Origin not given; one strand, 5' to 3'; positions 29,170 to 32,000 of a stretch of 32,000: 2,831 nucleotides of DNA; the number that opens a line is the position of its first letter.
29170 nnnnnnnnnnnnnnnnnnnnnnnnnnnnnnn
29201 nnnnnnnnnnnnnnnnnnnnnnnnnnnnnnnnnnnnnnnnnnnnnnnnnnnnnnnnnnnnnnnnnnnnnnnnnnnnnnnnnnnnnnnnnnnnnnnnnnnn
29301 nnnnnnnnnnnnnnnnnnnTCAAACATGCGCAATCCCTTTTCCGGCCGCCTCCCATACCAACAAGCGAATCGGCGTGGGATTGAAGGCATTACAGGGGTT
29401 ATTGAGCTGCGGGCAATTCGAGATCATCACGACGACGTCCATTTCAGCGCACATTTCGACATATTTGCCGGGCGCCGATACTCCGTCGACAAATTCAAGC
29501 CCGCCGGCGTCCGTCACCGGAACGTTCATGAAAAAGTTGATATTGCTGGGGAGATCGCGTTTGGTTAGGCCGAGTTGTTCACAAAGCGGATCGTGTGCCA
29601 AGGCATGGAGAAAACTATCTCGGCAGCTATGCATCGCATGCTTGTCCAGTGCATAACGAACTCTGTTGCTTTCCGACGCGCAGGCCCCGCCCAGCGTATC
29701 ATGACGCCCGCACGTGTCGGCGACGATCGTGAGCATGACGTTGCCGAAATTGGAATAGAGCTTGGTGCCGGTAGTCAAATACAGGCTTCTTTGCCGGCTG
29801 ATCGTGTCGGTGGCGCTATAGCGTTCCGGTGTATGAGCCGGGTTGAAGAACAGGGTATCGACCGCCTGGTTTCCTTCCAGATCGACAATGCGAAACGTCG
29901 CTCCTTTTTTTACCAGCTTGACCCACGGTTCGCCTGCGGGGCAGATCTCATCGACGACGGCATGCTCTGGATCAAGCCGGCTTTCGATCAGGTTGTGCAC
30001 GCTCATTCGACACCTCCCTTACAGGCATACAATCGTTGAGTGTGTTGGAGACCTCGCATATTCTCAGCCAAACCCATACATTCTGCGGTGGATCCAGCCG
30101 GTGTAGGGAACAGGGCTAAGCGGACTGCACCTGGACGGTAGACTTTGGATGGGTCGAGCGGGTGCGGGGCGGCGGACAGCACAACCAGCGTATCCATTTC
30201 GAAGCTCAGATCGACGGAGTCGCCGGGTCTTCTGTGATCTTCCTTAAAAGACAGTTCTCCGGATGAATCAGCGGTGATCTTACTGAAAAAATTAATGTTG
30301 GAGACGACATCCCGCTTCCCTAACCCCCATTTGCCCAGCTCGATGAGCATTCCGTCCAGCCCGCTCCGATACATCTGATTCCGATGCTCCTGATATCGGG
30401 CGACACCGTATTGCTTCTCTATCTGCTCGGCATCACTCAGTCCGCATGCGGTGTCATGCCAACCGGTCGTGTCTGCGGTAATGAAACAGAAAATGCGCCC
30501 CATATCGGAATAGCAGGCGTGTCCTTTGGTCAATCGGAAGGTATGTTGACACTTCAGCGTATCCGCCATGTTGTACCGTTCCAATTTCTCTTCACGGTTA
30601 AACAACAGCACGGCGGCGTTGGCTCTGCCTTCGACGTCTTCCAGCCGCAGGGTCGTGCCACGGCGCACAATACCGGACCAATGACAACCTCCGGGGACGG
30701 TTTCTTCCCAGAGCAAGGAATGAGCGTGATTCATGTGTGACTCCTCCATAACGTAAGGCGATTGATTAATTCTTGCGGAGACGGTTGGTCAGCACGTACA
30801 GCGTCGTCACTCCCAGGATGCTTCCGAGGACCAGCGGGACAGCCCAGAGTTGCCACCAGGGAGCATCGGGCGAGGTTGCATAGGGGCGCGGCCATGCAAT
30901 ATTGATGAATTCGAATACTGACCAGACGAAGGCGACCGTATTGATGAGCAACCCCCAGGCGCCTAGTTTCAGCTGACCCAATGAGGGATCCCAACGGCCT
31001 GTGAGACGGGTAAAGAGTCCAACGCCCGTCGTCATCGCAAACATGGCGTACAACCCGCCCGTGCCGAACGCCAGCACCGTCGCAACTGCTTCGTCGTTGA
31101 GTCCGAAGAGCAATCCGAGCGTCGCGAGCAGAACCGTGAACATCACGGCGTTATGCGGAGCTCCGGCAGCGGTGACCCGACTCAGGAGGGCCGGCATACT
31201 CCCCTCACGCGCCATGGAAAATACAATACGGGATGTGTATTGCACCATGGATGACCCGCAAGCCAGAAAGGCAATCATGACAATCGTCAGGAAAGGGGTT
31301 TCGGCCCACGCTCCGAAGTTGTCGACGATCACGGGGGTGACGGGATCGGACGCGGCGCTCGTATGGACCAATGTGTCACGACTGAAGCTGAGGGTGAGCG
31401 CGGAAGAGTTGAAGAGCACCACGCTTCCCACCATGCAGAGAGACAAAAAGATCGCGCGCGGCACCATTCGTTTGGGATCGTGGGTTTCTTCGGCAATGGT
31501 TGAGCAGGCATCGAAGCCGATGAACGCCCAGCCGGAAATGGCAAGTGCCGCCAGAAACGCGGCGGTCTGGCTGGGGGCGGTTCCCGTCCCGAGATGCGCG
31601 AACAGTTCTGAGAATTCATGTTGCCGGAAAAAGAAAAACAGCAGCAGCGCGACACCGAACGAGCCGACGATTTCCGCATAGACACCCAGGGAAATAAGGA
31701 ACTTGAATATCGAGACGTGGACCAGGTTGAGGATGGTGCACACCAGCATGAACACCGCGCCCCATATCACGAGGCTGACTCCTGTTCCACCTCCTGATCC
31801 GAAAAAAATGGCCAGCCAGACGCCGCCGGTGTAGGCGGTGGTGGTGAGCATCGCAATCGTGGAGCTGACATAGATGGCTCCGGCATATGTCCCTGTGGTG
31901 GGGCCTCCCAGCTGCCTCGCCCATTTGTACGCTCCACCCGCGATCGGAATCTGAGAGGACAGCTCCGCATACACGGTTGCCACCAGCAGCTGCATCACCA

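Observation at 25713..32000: Guanidine carboxylase-type operon (permease, two DUF1989 proteins, 1204-aa biotin carboxylase) 2 kb from amoCA, with no allophanate hydrolase in view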

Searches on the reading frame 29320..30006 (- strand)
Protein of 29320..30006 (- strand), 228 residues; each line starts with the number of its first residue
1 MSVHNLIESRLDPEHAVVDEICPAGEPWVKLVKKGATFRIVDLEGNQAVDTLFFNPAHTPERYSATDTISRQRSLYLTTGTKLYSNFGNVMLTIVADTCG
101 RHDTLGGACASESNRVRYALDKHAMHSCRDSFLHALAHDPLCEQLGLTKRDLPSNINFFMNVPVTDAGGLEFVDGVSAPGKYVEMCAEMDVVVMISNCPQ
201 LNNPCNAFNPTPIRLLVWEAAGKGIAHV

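Call 4: search_protein_families(library=pfam, proteins=[window:29320-30006:-])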
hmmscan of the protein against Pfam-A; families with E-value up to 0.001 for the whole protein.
window:29320-30006:- (228 aa): 1 family
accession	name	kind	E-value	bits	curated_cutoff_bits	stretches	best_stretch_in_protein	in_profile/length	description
PF09347.15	DUF1989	-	2.9e-67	226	27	1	21-192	2-168/168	Domain of unknown function (DUF1989)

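Call 6: search_protein_families(library=ncbifam, proteins=[window:29320-30006:-])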
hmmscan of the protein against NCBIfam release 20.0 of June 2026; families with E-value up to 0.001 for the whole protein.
window:29320-30006:- (228 aa): 3 families
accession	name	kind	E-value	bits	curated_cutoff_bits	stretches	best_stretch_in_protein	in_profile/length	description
TIGR03424.1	urea_degr_1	equivalog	1.3e-100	334.9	284.7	1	16-218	2-198/198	urea amidolyase associated protein UAAP2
TIGR03425.1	urea_degr_2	hypoth_equivalog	4.1e-54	183.3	205.95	1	18-221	3-206/233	urea amidolyase associated protein UAAP1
NF053776.1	TmaoDeMthMsil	equivalog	9.8e-23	80.6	1100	1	30-221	177-365/763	trimethylamine N-oxide demethylase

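Call 10: find_encoding_contigs(protein=window:29323-30006:-, flank=10000, max_places=10)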
Protein window:29323-30006:- (228 aa): 7 contigs read that carry it; 5 places shown.
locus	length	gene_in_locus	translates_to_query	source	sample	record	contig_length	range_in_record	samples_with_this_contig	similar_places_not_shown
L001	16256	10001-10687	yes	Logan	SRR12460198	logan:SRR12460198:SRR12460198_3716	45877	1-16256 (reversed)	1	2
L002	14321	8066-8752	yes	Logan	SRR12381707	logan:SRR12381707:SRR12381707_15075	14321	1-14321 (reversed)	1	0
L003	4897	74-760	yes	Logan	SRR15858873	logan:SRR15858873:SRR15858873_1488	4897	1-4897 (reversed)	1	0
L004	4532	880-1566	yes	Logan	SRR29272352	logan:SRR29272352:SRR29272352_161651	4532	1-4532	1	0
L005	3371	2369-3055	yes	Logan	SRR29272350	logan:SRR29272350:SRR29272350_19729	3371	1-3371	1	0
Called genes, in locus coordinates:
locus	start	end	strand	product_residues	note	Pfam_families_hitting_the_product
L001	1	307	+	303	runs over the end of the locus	PF04055:Radical_SAM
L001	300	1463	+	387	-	PF04055:Radical_SAM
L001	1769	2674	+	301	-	PF27840:ScmC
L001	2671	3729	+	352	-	PF04055:Radical_SAM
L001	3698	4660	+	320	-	PF14907:NTP_transf_5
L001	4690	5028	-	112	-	-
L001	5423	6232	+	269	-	PF04542:Sigma70_r2, PF08281:Sigma70_r4_2, PF04545:Sigma70_r4 (weak)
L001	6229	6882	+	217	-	PF08614:ATG16 (weak)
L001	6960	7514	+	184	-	PF00383:dCMP_cyt_deam_1, PF14437:MafB19-deam, PF14439:Bd3614-deam (weak)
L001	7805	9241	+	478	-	PF13520:AA_permease_2, PF00324:AA_permease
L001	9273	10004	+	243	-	PF09347:DUF1989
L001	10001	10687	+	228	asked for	PF09347:DUF1989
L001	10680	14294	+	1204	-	PF00289:Biotin_carb_N, PF02786:CPSase_L_D2, PF07478:Dala_Dala_lig_C, PF02785:Biotin_carb_C, PF02626:CT_A_B, PF02682:CT_C_D, PF00364:Biotin_lipoyl, PF25984:BSH_YknX (faint)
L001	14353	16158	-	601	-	PF06480:FtsH_ext, PF06068:TIP49 (weak), PF07728:AAA_5 (faint), PF00004:AAA, PF17862:AAA_lid_3, PF01434:Peptidase_M41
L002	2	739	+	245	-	?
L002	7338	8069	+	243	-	PF09347:DUF1989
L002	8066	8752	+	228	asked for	PF09347:DUF1989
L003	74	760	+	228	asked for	PF09347:DUF1989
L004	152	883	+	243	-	PF09347:DUF1989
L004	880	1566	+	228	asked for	PF09347:DUF1989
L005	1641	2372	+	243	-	PF09347:DUF1989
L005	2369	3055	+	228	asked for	PF09347:DUF1989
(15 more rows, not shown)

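Call 77: search_protein_families(library=pfam, proteins=[L001:6960-7514:+], max_evalue=0.00001)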
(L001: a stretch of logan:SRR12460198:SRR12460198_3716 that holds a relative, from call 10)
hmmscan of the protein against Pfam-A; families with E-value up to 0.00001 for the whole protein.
L001:6960-7514:+ (184 aa): 4 families
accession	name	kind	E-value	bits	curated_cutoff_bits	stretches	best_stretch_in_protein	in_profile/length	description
PF14437.12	MafB19-deam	-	2e-40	138.4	27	1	23-167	4-142/142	MafB19-like deaminase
PF00383.29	dCMP_cyt_deam_1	-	2e-28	98.7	25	1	22-119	4-101/102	Cytidine and deoxycytidylate deaminase zinc-binding region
PF14439.12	Bd3614-deam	-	2.4e-07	31.2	38.5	1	51-111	18-77/113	Bd3614-like deaminase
PF18750.7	SNAD4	-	3.9e-06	27.4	27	1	62-110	22-73/130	Secreted Novel AID/APOBEC-like Deaminase 4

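Call 87: search_protein_families(library=ncbifam, proteins=[L092:7555-8700:+, L001:7805-9238:+], max_evalue=1e-10)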
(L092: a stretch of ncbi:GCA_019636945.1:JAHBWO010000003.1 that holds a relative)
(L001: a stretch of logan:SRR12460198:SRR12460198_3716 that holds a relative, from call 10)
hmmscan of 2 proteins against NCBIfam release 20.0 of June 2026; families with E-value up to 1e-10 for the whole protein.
L092:7555-8700:+ (382 aa): 5 families
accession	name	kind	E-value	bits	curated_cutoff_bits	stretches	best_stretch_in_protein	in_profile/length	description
NF002564.0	PRK02190.1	subfamily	8.8e-60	202.5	302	1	66-372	11-303/307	agmatinase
TIGR01230.1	agmatinase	equivalog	2.4e-49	168.4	174.3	1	90-368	12-274/275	agmatinase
TIGR01227.1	hutG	equivalog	3.5e-44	151.2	229.15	1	89-367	33-306/307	formimidoylglutamase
TIGR01229.1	rocF_arginase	equivalog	8.6e-31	107.4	227.6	1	95-369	2-293/300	arginase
NF010347.0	PRK13775.1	equivalog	1.8e-15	57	381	1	95-364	53-321/331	formimidoylglutamase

L001:7805-9238:+ (478 aa): 12 families
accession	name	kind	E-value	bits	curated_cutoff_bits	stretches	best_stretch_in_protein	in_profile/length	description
TIGR03428.1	ureacarb_perm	hypoth_equivalog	2.7e-46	158.4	740.45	1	20-465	9-471/475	permease, urea carboxylase system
TIGR00909.1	2A0306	subfamily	8.4e-26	90.8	556.8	1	22-377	1-357/429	amino acid transporter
TIGR00907.1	2A0304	subfamily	1.1e-25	90.6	598.3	1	20-438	8-443/482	amino acid permease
TIGR00908.1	2A0305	equivalog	6e-18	65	381.75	1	21-388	4-363/442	ethanolamine permease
NF053761.1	BrChAATpBcaP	equivalog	1.9e-17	63.4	690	1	17-389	15-387/460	branched-chain amino acid transporter BcaP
NF008245.0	PRK11021.1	equivalog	1.2e-16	60.7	284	1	22-379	4-347/419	L-methionine/branched-chain amino acid transporter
TIGR00905.1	2A0302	subfamily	5.8e-16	58.3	409.05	1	69-366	52-349/473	basic amino acid/polyamine antiporter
TIGR00913.1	2A0310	subfamily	4.7e-14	52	578.7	1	49-365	24-355/480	amino acid permease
NF007602.0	PRK10249.1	equivalog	3.1e-13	49.5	851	1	42-381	38-375/458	phenylalanine transporter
NF007929.0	PRK10644.1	equivalog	8.6e-13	47.8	574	1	66-372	48-346/445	arginine/agmatine antiporter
TIGR00911.1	2A0308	subfamily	1.4e-11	43.6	701.8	1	65-376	88-395/505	L-type amino acid transporter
TIGR00906.1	2A0303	subfamily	2.3e-11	42.8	681.7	1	214-391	249-422/602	cationic amino acid transport permease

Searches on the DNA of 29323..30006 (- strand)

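Call 12: search_rna_families(sources=[L001, L002, L005], threshold=gathering, show_alignments=3)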
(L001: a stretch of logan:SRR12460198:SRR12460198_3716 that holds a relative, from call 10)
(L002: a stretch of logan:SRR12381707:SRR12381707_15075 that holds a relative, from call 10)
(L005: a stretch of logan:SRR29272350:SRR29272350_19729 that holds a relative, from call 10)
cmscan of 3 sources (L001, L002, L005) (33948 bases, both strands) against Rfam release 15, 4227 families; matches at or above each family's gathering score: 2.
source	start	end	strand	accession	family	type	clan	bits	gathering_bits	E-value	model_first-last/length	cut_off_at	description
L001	7571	7675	+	RF00442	Guanidine-I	Cis-reg; riboswitch;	-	92.9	63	8.9e-16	1-107/107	no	Guanidine-I riboswitch aptamer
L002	5636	5740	+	RF00442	Guanidine-I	Cis-reg; riboswitch;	-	92.9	63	8.9e-16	1-107/107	no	Guanidine-I riboswitch aptamer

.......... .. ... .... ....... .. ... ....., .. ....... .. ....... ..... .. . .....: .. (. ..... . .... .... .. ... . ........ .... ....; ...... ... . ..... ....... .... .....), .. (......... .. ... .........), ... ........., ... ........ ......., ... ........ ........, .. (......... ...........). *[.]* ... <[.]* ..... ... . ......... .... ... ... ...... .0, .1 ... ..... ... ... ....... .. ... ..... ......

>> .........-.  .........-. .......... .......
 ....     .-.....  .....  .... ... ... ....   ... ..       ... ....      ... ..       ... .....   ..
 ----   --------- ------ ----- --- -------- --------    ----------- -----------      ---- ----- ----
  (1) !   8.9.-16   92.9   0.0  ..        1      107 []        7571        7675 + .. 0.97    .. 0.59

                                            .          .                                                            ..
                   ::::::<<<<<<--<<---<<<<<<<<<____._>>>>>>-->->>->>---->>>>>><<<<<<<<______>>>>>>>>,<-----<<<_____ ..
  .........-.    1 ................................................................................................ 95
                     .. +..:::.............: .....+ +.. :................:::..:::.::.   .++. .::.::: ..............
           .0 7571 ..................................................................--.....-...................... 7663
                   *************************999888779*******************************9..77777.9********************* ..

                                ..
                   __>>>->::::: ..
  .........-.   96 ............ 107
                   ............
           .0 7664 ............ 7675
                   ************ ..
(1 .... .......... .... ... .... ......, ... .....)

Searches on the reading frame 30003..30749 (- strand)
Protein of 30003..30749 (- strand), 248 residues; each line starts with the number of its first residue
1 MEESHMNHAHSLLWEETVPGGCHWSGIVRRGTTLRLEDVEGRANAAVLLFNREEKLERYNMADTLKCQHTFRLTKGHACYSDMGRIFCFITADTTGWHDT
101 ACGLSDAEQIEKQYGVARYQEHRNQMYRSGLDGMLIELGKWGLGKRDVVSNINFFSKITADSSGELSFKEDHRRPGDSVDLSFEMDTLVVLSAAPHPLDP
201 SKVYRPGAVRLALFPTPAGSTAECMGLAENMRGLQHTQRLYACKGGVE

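Call 4: search_protein_families(library=pfam, proteins=[window:30003-30749:-])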
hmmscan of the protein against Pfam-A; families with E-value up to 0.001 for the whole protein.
window:30003-30749:- (248 aa): 1 family
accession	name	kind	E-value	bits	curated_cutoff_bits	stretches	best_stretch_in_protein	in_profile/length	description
PF09347.15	DUF1989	-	1.3e-60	204.3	27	1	16-188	1-168/168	Domain of unknown function (DUF1989)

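Call 6: search_protein_families(library=ncbifam, proteins=[window:30003-30749:-])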
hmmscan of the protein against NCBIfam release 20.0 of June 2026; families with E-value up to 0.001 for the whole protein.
window:30003-30749:- (248 aa): 3 families
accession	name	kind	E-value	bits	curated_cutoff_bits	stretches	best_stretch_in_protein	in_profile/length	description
TIGR03425.1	urea_degr_2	hypoth_equivalog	2.7e-96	321.3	205.95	1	12-241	1-232/233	urea amidolyase associated protein UAAP1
TIGR03424.1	urea_degr_1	equivalog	1.8e-39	135.4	284.7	1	13-212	3-196/198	urea amidolyase associated protein UAAP2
NF053776.1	TmaoDeMthMsil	equivalog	5.6e-08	31.8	1100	1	84-214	241-362/763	trimethylamine N-oxide demethylase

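Call 9: find_encoding_contigs(protein=window:30006-30749:-, flank=10000, max_places=10)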
Protein window:30006-30749:- (248 aa): no gene with exactly this product is on record in the collection.

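Call 87: search_protein_families(library=ncbifam, proteins=[L092:7555-8700:+], max_evalue=1e-10)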
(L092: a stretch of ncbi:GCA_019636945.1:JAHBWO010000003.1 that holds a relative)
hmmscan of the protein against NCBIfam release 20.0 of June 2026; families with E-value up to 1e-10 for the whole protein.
L092:7555-8700:+ (382 aa): 5 families
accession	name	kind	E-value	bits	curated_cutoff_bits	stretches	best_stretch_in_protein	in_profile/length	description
NF002564.0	PRK02190.1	subfamily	8.8e-60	202.5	302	1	66-372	11-303/307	agmatinase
TIGR01230.1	agmatinase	equivalog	2.4e-49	168.4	174.3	1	90-368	12-274/275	agmatinase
TIGR01227.1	hutG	equivalog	3.5e-44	151.2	229.15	1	89-367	33-306/307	formimidoylglutamase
TIGR01229.1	rocF_arginase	equivalog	8.6e-31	107.4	227.6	1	95-369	2-293/300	arginase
NF010347.0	PRK13775.1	equivalog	1.8e-15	57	381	1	95-364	53-321/331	formimidoylglutamase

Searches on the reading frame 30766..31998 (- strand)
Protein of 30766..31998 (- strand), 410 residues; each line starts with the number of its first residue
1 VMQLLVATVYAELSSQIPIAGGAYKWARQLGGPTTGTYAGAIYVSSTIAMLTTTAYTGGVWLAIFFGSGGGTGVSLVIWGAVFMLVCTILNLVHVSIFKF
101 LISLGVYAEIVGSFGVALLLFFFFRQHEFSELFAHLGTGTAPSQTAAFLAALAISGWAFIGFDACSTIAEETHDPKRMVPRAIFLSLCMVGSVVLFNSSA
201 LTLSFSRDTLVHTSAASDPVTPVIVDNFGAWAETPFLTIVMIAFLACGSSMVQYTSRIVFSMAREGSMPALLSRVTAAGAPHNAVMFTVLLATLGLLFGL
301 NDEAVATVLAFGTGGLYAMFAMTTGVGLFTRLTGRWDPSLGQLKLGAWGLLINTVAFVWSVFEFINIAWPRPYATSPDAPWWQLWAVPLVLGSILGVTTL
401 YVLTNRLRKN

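Call 4: search_protein_families(library=pfam, proteins=[window:30766-31998:-])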
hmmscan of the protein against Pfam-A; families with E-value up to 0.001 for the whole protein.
window:30766-31998:- (410 aa): 2 families
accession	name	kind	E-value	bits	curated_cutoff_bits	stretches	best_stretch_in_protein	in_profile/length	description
PF13520.12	AA_permease_2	-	8.4e-37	127.5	27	1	4-386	45-422/427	Amino acid permease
PF00324.27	AA_permease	-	3.6e-27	95.6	24.6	1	2-378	41-433/470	Amino acid permease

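Call 6: search_protein_families(library=ncbifam, proteins=[window:30766-31998:-])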
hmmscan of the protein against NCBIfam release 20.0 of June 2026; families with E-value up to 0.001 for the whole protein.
window:30766-31998:- (410 aa): 22 families
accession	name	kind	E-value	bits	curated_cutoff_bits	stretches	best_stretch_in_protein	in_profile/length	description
TIGR03428.1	ureacarb_perm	hypoth_equivalog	6.5e-42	144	740.45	1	3-397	60-471/475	permease, urea carboxylase system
TIGR00907.1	2A0304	subfamily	5.3e-23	81.7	598.3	1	3-370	60-443/482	amino acid permease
TIGR00909.1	2A0306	subfamily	7.3e-23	81.2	556.8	1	2-309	48-357/429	amino acid transporter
NF008245.0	PRK11021.1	equivalog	2.9e-17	62.8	284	1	6-311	55-347/419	L-methionine/branched-chain amino acid transporter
TIGR00908.1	2A0305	equivalog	3.5e-17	62.4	381.75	1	7-320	57-363/442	ethanolamine permease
TIGR00905.1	2A0302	subfamily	1.7e-16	60.1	409.05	1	4-298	55-349/473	basic amino acid/polyamine antiporter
NF053761.1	BrChAATpBcaP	equivalog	1.1e-15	57.6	690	1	4-321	70-387/460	branched-chain amino acid transporter BcaP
TIGR00913.1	2A0310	subfamily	1.2e-15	57.2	578.7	1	4-297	50-355/480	amino acid permease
NF007929.0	PRK10644.1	equivalog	1.1e-13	50.7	574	1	4-304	54-346/445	arginine/agmatine antiporter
NF007602.0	PRK10249.1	equivalog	7.6e-13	48.2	851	1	4-313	68-375/458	phenylalanine transporter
TIGR00911.1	2A0308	subfamily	1.4e-11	43.6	701.8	1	4-308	95-395/505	L-type amino acid transporter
TIGR00906.1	2A0303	subfamily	1.5e-11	43.4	681.7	1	145-323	248-422/602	cationic amino acid transport permease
NF007754.0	PRK10435.1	equivalog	1.2e-10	41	585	1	5-294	52-332/443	cadaverine/lysine antiporter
NF007938.0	PRK10655.1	equivalog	3.8e-10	39.6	409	1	38-294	86-334/438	putrescine-ornithine antiporter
TIGR01773.1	GABAperm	equivalog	7.5e-09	34.8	678.1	1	4-297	59-350/452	GABA permease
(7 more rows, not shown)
